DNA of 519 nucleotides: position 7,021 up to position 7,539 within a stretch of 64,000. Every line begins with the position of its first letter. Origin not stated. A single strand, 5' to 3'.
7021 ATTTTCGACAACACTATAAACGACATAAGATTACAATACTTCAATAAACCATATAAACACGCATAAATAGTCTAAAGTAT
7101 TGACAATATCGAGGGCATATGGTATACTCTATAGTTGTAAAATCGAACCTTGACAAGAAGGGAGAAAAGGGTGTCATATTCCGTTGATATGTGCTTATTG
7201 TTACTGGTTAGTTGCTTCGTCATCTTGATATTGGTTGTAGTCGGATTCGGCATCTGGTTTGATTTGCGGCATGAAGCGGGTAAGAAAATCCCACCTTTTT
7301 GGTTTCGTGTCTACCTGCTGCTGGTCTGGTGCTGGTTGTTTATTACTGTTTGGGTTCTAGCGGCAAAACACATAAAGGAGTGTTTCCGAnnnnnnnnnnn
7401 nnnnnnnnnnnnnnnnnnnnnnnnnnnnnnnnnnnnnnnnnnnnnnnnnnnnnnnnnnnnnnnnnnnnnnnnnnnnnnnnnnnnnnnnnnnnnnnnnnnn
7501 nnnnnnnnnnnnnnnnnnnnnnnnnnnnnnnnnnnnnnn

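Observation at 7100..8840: Island B: small Trp-rich two-TM protein translationally coupled (ATGA) to a B12-binding radical SAM enzyme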

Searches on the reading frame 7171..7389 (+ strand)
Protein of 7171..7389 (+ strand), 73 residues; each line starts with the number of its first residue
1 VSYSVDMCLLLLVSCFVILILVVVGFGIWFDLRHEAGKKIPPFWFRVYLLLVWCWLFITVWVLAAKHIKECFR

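Call 5: search_protein_families(library=pfam, proteins=[window:7171-7389:+], max_evalue=0.1)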
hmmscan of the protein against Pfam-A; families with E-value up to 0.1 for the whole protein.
window:7171-7389:+ (73 aa): 2 families
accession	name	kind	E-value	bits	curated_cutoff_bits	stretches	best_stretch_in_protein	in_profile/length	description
PF06532.16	NrsF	-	0.0059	16.9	26.8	1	7-56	17-64/204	Negative regulator of sigma F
PF09852.15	DUF2079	-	0.041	13.4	28.2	1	7-61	145-193/459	Predicted membrane protein (DUF2079)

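Call 6: search_protein_families(library=ncbifam, proteins=[window:7171-7389:+], max_evalue=0.1)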
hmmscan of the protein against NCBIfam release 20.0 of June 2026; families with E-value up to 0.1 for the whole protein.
window:7171-7389:+ (73 aa): 0 families

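Call 42: search_protein_representatives(protein=window:7171-7389:+)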
Query: 73 residues. Proteins with E-value up to 0.001 (for the whole library): 3; up to 1e-10: 0; up to 1e-30: 0. The best 3 are listed.
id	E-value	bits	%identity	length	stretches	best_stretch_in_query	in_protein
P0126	1.0e-07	48.1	-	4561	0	-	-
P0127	5.0e-06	42.7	39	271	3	23-59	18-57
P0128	3.1e-05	40.2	-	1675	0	-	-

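Call 50: search_protein_families(library=padloc, proteins=[window:7171-7389:+], max_evalue=0.01)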
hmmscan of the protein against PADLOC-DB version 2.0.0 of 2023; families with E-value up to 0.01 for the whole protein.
window:7171-7389:+ (73 aa): 0 families

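Call 90: predict_structure(protein=window:7171-7389:+)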
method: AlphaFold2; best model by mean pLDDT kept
length: 73 residues; sequences in the alignment: 1
mean_pLDDT: 82.9   pTM: 0.52
mean pLDDT of the five models: 82.9, 79.6, 79.4, 77.9, 77.0
residues with pLDDT >= 90: 7; 70-90: 59; 50-70: 7; < 50: 0
segments of 3 or more residues with pLDDT < 50: none
pLDDT, mean of each block of 10 residues (from residue 1): 79 88 86 73 80 89 87 77
secondary structure, 60 per line:
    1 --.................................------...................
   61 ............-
elements in order: H3-35 H42-72
